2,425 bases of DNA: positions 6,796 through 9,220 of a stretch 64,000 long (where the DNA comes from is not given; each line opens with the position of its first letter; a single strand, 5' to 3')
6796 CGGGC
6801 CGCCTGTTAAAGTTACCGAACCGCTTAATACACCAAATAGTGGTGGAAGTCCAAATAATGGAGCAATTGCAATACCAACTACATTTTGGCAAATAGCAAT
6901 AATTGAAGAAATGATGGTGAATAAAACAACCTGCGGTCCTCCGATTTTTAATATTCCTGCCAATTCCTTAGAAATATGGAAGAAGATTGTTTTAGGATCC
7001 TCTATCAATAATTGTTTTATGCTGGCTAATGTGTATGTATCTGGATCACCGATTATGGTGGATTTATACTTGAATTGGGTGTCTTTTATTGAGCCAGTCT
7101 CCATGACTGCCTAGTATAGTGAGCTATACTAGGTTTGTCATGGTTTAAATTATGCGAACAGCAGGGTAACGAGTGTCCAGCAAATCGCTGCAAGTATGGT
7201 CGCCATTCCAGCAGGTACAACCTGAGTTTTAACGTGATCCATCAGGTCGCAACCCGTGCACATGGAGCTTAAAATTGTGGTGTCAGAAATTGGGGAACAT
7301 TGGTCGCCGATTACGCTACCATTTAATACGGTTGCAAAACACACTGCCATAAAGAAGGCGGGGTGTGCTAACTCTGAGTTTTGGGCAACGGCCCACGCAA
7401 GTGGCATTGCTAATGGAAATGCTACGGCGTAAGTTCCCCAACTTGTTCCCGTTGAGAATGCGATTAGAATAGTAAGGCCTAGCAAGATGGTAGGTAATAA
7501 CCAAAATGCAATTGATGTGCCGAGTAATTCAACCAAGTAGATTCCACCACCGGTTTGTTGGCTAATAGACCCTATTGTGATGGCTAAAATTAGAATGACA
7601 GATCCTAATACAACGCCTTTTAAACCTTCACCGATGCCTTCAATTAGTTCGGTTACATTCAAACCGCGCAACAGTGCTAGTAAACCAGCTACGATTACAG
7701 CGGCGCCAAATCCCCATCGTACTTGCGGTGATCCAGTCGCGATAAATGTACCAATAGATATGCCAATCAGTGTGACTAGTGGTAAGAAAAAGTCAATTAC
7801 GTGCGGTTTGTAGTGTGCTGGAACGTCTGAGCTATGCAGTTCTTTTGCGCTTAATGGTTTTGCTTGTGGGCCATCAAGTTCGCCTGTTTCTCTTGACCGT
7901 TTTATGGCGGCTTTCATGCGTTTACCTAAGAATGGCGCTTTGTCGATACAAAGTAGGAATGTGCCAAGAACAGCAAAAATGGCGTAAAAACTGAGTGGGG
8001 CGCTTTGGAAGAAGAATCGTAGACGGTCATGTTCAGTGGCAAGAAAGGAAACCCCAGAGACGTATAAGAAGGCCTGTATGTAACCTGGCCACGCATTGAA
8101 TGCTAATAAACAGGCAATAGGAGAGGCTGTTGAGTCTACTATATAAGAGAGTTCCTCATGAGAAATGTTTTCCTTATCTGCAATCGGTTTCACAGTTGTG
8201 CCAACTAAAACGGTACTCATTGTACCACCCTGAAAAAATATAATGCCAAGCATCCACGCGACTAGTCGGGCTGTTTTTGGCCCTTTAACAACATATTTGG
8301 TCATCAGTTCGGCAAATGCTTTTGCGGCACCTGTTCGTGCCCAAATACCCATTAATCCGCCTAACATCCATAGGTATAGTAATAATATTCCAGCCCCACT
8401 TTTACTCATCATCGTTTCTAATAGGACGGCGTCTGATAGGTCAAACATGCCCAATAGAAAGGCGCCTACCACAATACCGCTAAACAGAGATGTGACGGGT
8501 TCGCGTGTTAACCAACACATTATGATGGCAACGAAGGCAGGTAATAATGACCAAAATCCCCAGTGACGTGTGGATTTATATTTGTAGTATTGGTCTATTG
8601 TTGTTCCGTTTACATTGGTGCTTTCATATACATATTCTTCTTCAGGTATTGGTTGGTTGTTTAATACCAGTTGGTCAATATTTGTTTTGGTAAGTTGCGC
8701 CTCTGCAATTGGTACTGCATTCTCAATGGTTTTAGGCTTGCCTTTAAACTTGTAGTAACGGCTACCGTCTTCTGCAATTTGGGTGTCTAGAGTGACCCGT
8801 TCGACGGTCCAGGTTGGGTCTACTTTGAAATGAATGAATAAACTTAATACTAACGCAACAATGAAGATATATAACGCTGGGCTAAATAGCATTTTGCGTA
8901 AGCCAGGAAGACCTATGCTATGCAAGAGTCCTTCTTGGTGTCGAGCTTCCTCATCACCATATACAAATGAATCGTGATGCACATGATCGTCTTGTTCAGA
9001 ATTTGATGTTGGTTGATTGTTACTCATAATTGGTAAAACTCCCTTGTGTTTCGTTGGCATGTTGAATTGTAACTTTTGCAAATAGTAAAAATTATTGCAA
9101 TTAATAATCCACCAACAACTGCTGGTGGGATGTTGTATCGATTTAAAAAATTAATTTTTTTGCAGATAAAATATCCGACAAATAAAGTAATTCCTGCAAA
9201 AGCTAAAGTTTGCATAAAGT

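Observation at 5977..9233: gltS (sodium/glutamate symporter) is split in two by a foreign-composition insert of about 2 kb carrying an NhaC-type antiporter gene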

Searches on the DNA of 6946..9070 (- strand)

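Call 32: search_dna_similar(query=window:6946-9070:-, collection=plasmids, mode=distant, max_rows=8)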
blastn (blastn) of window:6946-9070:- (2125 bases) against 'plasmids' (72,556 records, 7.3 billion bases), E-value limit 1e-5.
Records with a match: 2; places in all: 2; records where one place covers at least 80% of the query: 0.
Best place of each record, by identity: 60-80% 2.
By first word of the organism name: Pseudoalteromonas 2.
By predicted mobility (MOB-suite, as given by PLSDB): non-mobilizable 2.
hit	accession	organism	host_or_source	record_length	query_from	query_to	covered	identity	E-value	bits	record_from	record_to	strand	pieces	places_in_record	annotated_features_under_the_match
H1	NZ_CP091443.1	Pseudoalteromonas sp. CF6-2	sediment,South Sea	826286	512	1860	63%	65.8%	1e-78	303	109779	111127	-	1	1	Na+/H+ antiporter NhaC family protein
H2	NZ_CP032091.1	Pseudoalteromonas donghaensis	cell culture,seawater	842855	512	1860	63%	65.5%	1e-73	286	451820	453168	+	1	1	Na+/H+ antiporter NhaC family protein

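Call 33: search_dna_similar(query=window:6946-9070:-, collection=phages, mode=distant, max_rows=8)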
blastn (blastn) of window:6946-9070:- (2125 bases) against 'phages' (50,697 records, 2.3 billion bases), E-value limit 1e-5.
No match.
